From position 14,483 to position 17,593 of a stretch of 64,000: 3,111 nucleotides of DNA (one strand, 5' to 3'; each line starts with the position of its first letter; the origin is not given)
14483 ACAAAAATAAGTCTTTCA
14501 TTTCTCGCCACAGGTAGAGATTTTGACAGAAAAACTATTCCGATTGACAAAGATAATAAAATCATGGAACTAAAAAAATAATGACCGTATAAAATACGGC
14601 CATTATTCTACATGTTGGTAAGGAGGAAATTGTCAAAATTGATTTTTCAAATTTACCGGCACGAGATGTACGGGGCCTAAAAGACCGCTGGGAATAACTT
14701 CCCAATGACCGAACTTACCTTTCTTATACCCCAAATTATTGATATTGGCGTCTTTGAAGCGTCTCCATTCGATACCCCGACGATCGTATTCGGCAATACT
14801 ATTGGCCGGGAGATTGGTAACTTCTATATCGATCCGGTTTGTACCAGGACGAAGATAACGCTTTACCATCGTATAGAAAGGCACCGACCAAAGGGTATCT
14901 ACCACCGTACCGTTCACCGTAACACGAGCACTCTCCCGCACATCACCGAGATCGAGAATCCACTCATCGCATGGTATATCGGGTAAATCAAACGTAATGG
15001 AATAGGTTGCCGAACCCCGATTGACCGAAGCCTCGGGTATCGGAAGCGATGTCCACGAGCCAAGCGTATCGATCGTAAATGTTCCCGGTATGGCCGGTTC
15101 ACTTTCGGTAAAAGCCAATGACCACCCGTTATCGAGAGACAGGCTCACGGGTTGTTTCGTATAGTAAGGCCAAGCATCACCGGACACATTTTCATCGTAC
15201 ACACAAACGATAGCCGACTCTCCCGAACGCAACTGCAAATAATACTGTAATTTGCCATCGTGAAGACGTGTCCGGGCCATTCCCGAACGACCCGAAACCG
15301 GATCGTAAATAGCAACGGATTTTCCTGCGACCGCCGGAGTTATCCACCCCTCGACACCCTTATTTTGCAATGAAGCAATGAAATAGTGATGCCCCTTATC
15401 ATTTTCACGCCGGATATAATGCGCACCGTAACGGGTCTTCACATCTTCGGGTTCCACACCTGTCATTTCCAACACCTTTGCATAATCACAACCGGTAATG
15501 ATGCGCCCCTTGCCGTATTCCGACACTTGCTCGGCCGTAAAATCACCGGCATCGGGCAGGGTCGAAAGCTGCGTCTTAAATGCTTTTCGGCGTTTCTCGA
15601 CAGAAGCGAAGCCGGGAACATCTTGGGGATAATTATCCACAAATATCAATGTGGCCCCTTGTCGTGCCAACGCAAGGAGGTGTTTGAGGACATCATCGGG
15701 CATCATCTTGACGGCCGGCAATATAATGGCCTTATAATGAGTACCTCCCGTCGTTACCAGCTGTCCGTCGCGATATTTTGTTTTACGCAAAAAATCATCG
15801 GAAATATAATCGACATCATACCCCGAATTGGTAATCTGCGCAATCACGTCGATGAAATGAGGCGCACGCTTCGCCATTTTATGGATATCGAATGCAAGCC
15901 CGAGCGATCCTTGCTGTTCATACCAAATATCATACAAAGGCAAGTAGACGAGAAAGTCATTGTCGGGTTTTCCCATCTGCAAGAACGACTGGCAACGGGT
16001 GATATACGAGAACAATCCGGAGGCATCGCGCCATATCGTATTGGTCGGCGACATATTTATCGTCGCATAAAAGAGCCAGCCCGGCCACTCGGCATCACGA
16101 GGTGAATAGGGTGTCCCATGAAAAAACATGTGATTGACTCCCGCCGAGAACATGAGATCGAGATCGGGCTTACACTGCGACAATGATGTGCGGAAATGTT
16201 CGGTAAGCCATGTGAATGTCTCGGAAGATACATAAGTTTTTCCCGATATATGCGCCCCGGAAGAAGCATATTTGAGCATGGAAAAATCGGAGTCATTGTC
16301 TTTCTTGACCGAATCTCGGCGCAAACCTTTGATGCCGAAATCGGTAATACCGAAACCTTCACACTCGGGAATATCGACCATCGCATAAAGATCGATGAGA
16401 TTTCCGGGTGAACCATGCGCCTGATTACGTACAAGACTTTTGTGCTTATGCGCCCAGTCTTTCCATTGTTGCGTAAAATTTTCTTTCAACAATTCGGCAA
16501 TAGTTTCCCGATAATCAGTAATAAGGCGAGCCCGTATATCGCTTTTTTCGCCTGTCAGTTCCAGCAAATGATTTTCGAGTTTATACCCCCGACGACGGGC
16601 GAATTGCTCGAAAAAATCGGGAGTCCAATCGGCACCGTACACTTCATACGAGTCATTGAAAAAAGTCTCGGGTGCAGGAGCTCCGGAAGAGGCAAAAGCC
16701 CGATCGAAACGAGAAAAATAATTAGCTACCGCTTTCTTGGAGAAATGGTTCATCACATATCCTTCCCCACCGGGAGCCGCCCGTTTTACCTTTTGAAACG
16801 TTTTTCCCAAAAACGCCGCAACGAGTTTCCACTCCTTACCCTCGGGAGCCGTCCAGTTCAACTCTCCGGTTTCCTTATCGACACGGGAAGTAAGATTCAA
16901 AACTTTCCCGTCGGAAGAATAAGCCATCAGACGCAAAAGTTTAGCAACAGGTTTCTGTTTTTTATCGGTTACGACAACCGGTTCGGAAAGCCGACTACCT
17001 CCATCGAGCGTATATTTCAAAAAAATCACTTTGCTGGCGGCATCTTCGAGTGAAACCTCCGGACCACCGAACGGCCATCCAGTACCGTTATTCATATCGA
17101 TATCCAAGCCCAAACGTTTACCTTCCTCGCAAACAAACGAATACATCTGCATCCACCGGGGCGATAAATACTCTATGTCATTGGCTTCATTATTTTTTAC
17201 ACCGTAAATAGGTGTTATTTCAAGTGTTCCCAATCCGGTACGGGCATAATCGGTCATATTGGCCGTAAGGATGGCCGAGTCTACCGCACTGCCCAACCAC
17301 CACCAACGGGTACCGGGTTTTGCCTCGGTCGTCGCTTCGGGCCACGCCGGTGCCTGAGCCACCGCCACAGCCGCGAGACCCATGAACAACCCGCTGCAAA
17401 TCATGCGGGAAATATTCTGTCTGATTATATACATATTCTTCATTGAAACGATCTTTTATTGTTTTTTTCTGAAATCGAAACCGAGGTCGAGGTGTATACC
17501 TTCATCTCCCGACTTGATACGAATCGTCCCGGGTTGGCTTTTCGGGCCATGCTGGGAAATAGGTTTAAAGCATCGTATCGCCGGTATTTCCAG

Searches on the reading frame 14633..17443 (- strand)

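Call 6: search_protein_families(library=pfam, proteins=[window:14633-17443:-], max_evalue=0.00001)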
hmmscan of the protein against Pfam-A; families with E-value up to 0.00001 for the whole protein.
window:14633-17443:- (936 aa): 1 family
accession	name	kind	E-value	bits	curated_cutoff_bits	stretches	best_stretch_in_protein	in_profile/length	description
PF17132.9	Glyco_hydro_106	-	9.8e-72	243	29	2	177-719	216-735/743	alpha-L-rhamnosidase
